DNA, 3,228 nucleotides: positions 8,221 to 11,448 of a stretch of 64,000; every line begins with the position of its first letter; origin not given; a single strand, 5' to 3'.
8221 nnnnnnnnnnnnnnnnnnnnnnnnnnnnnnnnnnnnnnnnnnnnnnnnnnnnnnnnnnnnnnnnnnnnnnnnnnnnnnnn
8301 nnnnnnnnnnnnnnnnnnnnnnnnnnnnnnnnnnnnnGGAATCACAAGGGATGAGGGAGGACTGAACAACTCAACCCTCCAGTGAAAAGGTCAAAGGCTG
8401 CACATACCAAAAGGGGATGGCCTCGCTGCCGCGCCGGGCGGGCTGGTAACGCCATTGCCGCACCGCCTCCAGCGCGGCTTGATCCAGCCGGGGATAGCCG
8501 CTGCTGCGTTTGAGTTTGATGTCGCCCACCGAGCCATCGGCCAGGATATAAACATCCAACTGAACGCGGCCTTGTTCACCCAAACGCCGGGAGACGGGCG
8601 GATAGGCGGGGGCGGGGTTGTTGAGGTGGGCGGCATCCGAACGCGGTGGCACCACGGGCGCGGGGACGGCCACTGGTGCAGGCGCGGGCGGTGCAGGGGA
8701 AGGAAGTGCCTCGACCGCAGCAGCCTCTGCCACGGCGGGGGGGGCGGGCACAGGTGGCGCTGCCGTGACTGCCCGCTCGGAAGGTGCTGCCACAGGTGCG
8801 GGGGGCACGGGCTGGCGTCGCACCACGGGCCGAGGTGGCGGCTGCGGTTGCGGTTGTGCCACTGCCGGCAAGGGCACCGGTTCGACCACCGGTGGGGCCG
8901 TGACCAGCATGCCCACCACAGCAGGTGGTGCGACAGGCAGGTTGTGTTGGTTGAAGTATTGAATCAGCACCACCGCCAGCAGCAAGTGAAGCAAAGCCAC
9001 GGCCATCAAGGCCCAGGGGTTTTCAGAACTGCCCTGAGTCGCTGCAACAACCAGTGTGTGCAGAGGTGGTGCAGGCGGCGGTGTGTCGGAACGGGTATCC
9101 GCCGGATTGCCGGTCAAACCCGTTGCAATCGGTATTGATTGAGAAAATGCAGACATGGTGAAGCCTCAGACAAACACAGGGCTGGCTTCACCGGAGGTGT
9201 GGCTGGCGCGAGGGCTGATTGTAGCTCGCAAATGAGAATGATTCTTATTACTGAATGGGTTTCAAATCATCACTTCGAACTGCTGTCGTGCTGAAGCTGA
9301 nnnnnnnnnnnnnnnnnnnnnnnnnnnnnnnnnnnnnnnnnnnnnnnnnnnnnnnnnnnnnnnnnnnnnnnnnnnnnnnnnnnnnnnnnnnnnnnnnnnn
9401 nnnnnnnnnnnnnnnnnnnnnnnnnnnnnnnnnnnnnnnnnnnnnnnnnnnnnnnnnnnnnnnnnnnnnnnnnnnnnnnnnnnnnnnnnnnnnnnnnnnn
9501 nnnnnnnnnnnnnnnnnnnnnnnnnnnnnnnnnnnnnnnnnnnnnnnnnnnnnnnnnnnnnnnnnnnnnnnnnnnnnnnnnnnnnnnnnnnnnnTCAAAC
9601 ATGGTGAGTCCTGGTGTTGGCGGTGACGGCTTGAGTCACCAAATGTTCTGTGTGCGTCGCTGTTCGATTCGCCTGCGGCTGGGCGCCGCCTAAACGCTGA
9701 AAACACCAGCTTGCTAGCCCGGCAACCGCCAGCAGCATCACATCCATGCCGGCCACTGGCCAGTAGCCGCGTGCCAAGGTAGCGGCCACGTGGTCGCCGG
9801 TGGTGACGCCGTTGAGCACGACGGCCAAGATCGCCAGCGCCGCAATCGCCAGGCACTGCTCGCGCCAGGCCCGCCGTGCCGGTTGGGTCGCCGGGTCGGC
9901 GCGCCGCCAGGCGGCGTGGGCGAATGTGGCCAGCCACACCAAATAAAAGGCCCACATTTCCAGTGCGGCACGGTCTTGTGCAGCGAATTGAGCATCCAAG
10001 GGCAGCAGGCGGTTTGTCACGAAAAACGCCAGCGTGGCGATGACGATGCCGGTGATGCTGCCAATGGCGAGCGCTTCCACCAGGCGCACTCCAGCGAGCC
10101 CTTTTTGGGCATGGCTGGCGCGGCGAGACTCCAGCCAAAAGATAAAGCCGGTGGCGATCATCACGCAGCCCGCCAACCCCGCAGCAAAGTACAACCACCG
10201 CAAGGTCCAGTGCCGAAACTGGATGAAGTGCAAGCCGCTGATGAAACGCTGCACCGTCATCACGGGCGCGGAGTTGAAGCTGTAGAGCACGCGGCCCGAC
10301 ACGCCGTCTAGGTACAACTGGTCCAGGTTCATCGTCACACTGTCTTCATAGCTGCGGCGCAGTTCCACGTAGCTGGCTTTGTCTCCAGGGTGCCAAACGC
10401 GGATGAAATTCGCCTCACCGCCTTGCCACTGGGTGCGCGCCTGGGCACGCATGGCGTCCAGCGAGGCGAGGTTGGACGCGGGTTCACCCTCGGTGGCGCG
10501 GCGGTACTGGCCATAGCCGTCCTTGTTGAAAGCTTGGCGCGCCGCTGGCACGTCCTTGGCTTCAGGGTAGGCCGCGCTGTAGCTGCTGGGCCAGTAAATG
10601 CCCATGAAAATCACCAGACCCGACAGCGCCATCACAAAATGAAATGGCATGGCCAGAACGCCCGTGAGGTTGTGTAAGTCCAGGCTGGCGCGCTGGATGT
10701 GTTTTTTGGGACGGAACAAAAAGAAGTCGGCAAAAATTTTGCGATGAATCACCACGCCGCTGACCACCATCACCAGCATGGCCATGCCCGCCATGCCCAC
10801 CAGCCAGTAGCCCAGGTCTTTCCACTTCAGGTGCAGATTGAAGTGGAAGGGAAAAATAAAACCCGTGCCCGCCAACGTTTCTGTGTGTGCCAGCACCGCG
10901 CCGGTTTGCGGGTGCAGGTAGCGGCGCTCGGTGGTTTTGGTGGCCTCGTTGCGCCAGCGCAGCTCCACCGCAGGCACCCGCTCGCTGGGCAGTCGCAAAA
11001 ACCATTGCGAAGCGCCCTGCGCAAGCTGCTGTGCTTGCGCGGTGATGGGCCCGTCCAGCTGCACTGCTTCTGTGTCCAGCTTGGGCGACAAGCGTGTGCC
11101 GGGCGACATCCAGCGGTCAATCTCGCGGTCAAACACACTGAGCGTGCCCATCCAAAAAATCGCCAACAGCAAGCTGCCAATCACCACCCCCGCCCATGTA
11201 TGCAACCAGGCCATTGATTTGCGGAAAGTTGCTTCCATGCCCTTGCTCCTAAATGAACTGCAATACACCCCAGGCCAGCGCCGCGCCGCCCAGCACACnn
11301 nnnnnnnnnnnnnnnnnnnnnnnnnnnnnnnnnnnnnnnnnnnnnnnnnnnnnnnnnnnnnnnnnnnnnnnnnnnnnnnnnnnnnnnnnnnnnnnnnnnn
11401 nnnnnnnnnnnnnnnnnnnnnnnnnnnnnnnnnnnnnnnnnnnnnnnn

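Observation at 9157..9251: Conserved ~55-nt leader element shared by two Fur-box-associated iron operons sequesters the start-codon region in a hairpin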

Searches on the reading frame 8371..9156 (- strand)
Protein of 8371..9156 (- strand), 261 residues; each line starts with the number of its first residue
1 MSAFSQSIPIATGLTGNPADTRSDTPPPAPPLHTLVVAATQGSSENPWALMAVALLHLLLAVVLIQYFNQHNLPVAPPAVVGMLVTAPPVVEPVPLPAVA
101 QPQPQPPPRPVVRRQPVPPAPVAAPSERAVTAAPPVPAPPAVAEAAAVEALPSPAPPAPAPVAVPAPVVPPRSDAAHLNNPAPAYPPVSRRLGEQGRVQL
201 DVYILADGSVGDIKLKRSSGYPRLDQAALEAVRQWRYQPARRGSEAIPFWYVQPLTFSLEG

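Call 16: search_protein_families(library=pfam, proteins=[window:8371-9156:-])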
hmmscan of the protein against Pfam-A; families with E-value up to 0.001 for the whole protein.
window:8371-9156:- (261 aa): 2 families
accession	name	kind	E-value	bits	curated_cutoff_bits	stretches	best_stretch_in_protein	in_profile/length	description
PF03544.19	TonB_C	-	1e-23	84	24.6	1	181-259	1-79/79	Gram-negative bacterial TonB protein C-terminal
PF13103.11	TonB_2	-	4.1e-05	24.1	22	1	194-236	24-66/85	TonB C terminal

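Call 18: find_encoding_contigs(protein=window:8371-9156:-, flank=1500, max_places=10)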
Protein window:8371-9156:- (261 aa): no gene with exactly this product is on record in the collection.

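Call 19: find_homologous_proteins(query=window:8371-9156:-, max_evalue=1e-10)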
Query window:8371-9156:- (261 aa): 700 proteins with E <= 1e-10 among 8000 candidates; the best 120 are listed.
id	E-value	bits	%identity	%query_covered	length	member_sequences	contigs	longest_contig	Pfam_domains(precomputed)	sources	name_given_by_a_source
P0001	2.8e-122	426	100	81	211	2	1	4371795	PF03544.20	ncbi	ncbi:MAG: energy transducer TonB [Rhizobacter sp.]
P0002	4.4e-99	349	68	100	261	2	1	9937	PF03544.20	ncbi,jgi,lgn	jgi:protein TonB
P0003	8.0e-98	345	69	100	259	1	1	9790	PF03544.20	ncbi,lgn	-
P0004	2.7e-90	321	65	95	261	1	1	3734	PF03544.20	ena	-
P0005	1.4e-88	315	63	100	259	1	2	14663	PF03544.20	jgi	jgi:periplasmic protein TonB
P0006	9.8e-88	312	62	100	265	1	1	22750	PF03544.20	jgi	jgi:periplasmic protein TonB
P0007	3.7e-84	301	71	83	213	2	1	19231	PF03544.20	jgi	jgi:periplasmic protein TonB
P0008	6.1e-83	297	60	100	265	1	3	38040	PF03544.20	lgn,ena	-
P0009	5.2e-81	290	66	86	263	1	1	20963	PF03544.20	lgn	-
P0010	4.8e-79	284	59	100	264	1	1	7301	PF03544.20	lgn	-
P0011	3.5e-67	245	56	100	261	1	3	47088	PF03544.20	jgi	jgi:periplasmic protein TonB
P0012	7.1e-65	237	65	81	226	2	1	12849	PF03544.20,PF13103.12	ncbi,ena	-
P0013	2.3e-60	223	65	71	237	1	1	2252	PF03544.20,PF13103.12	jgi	jgi:protein TonB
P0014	4.1e-59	218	53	85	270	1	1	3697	PF03544.20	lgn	-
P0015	5.8e-59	218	57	81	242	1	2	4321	PF03544.20,PF13103.12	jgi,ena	-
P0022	1.8e-57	213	52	97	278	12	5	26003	PF03544.20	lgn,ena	-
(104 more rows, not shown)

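Call 20: find_encoding_contigs(protein=P0002, flank=5000, max_places=3)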
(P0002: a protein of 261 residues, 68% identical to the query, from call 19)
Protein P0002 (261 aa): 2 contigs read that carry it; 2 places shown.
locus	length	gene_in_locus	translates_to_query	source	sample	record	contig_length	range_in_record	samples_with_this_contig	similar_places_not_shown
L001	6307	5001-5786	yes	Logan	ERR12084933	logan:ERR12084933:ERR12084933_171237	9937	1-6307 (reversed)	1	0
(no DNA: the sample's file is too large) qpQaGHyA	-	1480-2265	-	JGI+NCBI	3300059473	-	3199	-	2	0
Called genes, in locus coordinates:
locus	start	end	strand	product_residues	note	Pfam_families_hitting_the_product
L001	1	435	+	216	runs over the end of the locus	PF00165:HTH_AraC (faint), PF12833:HTH_18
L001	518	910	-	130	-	PF00903:Glyoxalase, PF12681:Glyoxalase_2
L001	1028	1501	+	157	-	PF26512:SOI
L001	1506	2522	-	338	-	PF10017:Methyltransf_33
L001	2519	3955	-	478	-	PF12867:DinB_2, PF03781:FGE-sulfatase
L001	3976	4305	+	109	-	-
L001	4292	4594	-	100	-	-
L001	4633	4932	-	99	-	PF10636:hemP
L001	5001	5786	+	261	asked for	PF03544:TonB_C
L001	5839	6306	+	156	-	?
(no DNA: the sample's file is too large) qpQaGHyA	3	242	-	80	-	?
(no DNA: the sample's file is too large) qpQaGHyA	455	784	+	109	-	-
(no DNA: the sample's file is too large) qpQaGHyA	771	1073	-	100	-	-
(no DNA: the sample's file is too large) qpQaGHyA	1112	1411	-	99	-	PF10636:hemP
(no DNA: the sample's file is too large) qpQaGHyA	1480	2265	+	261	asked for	PF03544:TonB_C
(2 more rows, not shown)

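Call 21: find_encoding_contigs(protein=P0005, flank=5000, max_places=3)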
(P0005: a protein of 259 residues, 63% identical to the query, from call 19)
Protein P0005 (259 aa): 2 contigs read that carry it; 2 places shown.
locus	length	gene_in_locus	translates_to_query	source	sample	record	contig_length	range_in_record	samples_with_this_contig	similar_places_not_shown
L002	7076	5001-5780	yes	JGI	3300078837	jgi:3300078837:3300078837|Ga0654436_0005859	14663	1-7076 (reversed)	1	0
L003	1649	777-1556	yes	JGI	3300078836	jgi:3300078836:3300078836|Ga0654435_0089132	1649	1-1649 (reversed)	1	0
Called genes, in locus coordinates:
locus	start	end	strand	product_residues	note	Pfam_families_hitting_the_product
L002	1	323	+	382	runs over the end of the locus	PF06228:ChuX_HutX, PF05171:HemS, PF06228:ChuX_HutX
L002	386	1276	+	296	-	PF01497:Peripla_BP_2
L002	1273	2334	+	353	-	PF01032:FecCD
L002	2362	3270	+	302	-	PF00005:ABC_tran, PF02463:SMC_N (faint), PF13304:AAA_21 (faint)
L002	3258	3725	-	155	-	PF00210:Ferritin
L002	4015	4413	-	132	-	-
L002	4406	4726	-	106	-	-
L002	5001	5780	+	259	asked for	PF03544:TonB_C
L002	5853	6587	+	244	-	PF01618:MotA_ExbB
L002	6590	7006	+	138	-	PF02472:ExbD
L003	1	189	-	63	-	?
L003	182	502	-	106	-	-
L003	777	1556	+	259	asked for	PF03544:TonB_C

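Call 22: find_encoding_contigs(protein=P0006, flank=5000, max_places=3)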
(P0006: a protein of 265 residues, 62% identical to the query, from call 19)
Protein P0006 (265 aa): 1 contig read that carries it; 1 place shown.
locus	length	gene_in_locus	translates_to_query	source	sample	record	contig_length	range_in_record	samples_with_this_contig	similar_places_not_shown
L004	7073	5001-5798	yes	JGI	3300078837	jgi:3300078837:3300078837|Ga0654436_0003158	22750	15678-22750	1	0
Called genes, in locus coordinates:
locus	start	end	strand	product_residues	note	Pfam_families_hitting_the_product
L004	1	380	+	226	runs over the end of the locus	-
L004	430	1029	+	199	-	PF28474:DUF8412, PF13376:OmdA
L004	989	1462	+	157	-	PF26512:SOI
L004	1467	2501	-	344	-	PF10017:Methyltransf_33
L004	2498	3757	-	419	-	PF12867:DinB_2, PF03781:FGE-sulfatase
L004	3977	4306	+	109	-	-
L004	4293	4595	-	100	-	-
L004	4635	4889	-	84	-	PF10636:hemP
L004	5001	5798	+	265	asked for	PF03544:TonB_C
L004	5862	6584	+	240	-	PF01618:MotA_ExbB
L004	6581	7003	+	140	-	PF02472:ExbD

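Call 30: find_encoding_contigs(protein=P0008, flank=5000, max_places=3)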
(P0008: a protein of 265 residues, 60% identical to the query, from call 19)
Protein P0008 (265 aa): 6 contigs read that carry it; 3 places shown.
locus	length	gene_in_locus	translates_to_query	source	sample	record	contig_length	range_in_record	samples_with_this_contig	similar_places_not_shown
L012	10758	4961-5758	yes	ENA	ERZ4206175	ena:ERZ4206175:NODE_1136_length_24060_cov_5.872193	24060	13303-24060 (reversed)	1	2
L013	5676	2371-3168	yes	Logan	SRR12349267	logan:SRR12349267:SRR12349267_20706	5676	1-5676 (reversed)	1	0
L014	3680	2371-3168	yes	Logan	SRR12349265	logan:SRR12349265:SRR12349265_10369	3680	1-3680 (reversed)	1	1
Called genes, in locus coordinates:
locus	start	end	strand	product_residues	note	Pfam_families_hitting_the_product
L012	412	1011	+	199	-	PF28474:DUF8412, PF13376:OmdA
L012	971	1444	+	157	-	PF26512:SOI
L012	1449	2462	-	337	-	PF10017:Methyltransf_33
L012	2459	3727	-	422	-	PF12867:DinB_2, PF03781:FGE-sulfatase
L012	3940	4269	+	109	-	-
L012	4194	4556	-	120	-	-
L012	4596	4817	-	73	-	PF10636:hemP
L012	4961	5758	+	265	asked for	PF03544:TonB_C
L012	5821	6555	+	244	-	PF01618:MotA_ExbB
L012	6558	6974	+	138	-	PF02472:ExbD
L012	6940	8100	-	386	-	PF01070:FMN_dh, PF00478:IMPDH (faint), PF01645:Glu_synthase (weak)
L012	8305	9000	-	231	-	PF13640:2OG-FeII_Oxy_3, PF18331:PKHD_C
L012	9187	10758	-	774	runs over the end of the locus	PF07715:Plug, PF00593:TonB_dep_Rec_b-barrel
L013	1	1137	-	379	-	?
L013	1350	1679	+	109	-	-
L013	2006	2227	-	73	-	PF10636:hemP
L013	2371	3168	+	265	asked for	PF03544:TonB_C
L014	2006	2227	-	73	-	PF10636:hemP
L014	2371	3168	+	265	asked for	PF03544:TonB_C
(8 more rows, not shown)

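Call 31: find_encoding_contigs(protein=P0011, flank=5000, max_places=3)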
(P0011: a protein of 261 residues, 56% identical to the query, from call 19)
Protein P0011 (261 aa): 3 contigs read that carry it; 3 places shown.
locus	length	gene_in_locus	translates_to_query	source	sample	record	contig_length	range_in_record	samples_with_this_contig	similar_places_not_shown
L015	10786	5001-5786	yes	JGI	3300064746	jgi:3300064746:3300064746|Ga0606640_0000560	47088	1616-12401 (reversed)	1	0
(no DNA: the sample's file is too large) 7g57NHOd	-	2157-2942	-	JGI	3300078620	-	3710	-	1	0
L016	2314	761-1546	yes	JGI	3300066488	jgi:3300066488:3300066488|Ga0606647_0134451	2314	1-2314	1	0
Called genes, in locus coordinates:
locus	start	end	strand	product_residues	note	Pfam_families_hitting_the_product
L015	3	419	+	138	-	-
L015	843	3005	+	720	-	PF07715:Plug, PF00593:TonB_dep_Rec_b-barrel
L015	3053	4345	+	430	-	PF03929:PepSY_TM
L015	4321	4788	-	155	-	PF00210:Ferritin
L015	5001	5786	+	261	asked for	PF03544:TonB_C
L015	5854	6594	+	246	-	PF01618:MotA_ExbB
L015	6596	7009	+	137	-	PF02472:ExbD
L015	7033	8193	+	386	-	PF09375:Peptidase_M75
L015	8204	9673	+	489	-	PF06537:DHOR, PF00034:Cytochrom_C (faint)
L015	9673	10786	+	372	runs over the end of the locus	PF09375:Peptidase_M75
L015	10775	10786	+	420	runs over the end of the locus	PF07433:DUF1513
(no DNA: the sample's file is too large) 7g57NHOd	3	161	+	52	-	?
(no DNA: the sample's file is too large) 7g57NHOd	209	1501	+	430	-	PF03929:PepSY_TM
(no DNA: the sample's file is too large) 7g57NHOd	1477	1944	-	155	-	PF00210:Ferritin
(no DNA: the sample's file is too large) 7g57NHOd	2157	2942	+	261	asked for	PF03544:TonB_C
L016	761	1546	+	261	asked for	PF03544:TonB_C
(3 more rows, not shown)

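Call 32: find_encoding_contigs(protein=P0022, flank=5000, max_places=3)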
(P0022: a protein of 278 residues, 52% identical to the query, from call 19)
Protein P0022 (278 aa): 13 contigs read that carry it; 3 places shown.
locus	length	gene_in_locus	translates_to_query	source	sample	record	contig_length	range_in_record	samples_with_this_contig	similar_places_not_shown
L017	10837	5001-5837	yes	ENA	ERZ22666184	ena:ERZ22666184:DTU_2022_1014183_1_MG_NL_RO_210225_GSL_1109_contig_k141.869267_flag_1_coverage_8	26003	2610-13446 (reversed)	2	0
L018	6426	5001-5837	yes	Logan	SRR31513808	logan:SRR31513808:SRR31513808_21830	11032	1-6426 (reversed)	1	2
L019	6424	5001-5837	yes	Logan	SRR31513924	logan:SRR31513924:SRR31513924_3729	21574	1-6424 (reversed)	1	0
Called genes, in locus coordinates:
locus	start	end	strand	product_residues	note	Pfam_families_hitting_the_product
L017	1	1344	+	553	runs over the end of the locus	PF13304:AAA_21 (faint), PF00005:ABC_tran, PF02463:SMC_N (faint)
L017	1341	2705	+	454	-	PF03929:PepSY_TM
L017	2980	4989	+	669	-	-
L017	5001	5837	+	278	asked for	PF03544:TonB_C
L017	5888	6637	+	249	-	PF01618:MotA_ExbB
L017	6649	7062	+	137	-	PF02472:ExbD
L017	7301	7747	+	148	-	PF01475:FUR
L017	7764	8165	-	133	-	PF02627:CMD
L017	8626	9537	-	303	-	PF12833:HTH_18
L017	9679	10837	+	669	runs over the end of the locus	PF07715:Plug, PF00593:TonB_dep_Rec_b-barrel, PF14905:OMP_b-brl_3 (faint)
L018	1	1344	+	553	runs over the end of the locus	PF13304:AAA_21 (faint), PF00005:ABC_tran, PF02463:SMC_N (faint)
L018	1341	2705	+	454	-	PF03929:PepSY_TM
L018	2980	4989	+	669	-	-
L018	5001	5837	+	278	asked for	PF03544:TonB_C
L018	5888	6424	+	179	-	?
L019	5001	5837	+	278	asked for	PF03544:TonB_C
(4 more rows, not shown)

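Call 52: find_encoding_contigs(protein=P0010, flank=5000, max_places=4)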
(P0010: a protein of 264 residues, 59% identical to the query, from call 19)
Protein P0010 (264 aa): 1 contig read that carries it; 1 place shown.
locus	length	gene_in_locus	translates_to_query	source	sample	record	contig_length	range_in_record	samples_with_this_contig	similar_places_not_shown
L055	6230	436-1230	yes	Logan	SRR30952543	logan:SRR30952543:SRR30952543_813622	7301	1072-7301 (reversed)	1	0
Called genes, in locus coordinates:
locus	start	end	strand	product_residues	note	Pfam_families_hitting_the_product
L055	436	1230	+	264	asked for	PF03544:TonB_C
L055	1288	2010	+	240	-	PF01618:MotA_ExbB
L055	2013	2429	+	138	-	PF02472:ExbD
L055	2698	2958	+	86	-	PF02472:ExbD (weak)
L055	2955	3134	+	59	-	PF10636:hemP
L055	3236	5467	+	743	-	PF07715:Plug, PF00593:TonB_dep_Rec_b-barrel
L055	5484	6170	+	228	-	PF13640:2OG-FeII_Oxy_3, PF18331:PKHD_C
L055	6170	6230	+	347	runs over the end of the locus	PF01070:FMN_dh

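Call 53: find_encoding_contigs(protein=P0009, flank=8000, max_places=4)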
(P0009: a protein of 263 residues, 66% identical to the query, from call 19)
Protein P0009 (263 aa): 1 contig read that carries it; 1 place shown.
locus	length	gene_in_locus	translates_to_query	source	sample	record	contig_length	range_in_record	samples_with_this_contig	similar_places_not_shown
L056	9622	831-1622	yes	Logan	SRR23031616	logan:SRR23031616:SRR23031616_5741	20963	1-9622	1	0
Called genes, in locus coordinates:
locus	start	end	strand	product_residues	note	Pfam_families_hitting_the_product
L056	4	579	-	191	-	PF04654:DUF599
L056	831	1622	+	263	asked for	PF03544:TonB_C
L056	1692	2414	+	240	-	PF01618:MotA_ExbB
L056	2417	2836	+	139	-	PF02472:ExbD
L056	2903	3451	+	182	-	PF05171:HemS, PF06228:ChuX_HutX (weak)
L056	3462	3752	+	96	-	-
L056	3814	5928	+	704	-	PF07715:Plug, PF00593:TonB_dep_Rec_b-barrel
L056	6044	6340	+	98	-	-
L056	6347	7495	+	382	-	PF03929:PepSY_TM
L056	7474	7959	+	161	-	-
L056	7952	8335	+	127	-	PF11804:DUF3325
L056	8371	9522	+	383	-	PF09375:Peptidase_M75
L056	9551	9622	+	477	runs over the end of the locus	PF06537:DHOR, PF00034:Cytochrom_C (faint)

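Call 54: find_encoding_contigs(protein=P0003, flank=5000, max_places=4)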
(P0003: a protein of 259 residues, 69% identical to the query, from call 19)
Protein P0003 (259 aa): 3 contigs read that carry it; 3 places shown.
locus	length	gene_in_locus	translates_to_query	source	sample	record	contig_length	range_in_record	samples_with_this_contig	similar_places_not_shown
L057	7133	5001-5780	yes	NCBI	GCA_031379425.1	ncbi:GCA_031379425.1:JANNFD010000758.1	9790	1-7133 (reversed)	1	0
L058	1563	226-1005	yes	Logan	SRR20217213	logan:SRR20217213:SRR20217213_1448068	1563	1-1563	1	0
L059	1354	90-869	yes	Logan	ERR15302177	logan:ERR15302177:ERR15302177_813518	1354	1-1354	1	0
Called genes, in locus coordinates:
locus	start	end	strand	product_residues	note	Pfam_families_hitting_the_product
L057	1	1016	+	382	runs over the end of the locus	PF06228:ChuX_HutX, PF05171:HemS, PF06228:ChuX_HutX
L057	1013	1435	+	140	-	-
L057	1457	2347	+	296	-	PF01497:Peripla_BP_2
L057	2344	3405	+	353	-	PF01032:FecCD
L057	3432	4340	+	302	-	PF00005:ABC_tran, PF02463:SMC_N (faint), PF13304:AAA_21 (faint)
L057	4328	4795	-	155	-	PF00210:Ferritin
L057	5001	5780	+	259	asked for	PF03544:TonB_C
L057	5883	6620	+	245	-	PF01618:MotA_ExbB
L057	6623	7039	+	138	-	PF02472:ExbD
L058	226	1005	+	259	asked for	PF03544:TonB_C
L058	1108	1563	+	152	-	?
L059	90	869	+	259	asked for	PF03544:TonB_C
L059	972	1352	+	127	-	?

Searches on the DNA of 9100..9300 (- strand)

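Call 38: build_rna_model(alignment_id=A2, structure=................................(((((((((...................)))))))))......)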
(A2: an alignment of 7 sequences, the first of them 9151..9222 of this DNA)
Model R1 built from alignment A2 (7 sequences, 75 columns); structure: as given.
model positions 72; base pairs 9; branch points 0; effective number of sequences 2.34; information 0.783 bits per position. Calibrated on 0.2 Mb of random sequence (short: E-values are rough).
structure used (alignment columns):
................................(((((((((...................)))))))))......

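Call 39: search_with_rna_model(model_id=R1, sources=[window, L001, L002, L004, L012, L015, L017, L036], max_evalue=10, show_alignments=0)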
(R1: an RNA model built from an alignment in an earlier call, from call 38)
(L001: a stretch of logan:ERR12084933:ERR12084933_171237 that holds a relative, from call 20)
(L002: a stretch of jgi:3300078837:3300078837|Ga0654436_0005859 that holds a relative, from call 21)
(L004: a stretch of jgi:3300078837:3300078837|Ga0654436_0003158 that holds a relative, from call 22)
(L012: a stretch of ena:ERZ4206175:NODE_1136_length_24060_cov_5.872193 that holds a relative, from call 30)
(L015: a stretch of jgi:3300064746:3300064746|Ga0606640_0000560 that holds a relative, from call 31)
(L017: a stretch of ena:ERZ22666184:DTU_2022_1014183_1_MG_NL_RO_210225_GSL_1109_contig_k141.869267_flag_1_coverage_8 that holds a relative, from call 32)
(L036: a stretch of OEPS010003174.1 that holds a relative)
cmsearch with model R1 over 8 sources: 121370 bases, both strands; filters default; matches with E-value up to 10: 15.
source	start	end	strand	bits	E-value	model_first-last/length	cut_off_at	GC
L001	4935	5006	+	97.2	1.1e-28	1-72/72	no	0.54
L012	4895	4966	+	96.5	1.9e-28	1-72/72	no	0.57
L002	4935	5006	+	94.4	8.8e-28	1-72/72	no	0.47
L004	4935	5006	+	92.7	3.1e-27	1-72/72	no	0.56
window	9151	9223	-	89.3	3.6e-26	1-72/72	no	0.59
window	12555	12627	-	77.2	2.6e-22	1-72/72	no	0.47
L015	4935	5006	+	67.1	4.2e-19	1-72/72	no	0.57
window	7026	7097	-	13.1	0.063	1-72/72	no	0.5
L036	1807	1871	+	10.9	0.3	1-72/72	no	0.6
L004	84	126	+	10.2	0.53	1-72/72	no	0.49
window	55104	55155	+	9.4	0.94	1-72/72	no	0.52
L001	2517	2542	+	9.1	1.1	1-72/72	no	0.54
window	3972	4013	+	9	1.2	1-72/72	no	0.69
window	9597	9646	-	8.6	1.7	25-72/72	no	0.52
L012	320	389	+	8.5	1.9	1-72/72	no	0.5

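Call 41: search_rna_families(source=window, start=9100, end=9300, threshold=evalue, max_evalue=10)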
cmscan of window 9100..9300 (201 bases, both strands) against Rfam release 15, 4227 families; matches with E-value up to 10: 1.
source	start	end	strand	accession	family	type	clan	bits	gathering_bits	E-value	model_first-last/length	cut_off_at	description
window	9239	9265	+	RF02821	V_IGR5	Gene; sRNA;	-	14.2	75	8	71-97/114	no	Vibrio RNA IGR5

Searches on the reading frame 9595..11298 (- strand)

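Call 16: search_protein_families(library=pfam, proteins=[window:9595-11298:-])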
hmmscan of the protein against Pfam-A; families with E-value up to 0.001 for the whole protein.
window:9595-11298:- (567 aa): 1 family
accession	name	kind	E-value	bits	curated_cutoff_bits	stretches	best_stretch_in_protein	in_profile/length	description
PF03929.21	PepSY_TM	-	1.2e-63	216.1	28.8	1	30-390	1-294/295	PepSY-associated TM region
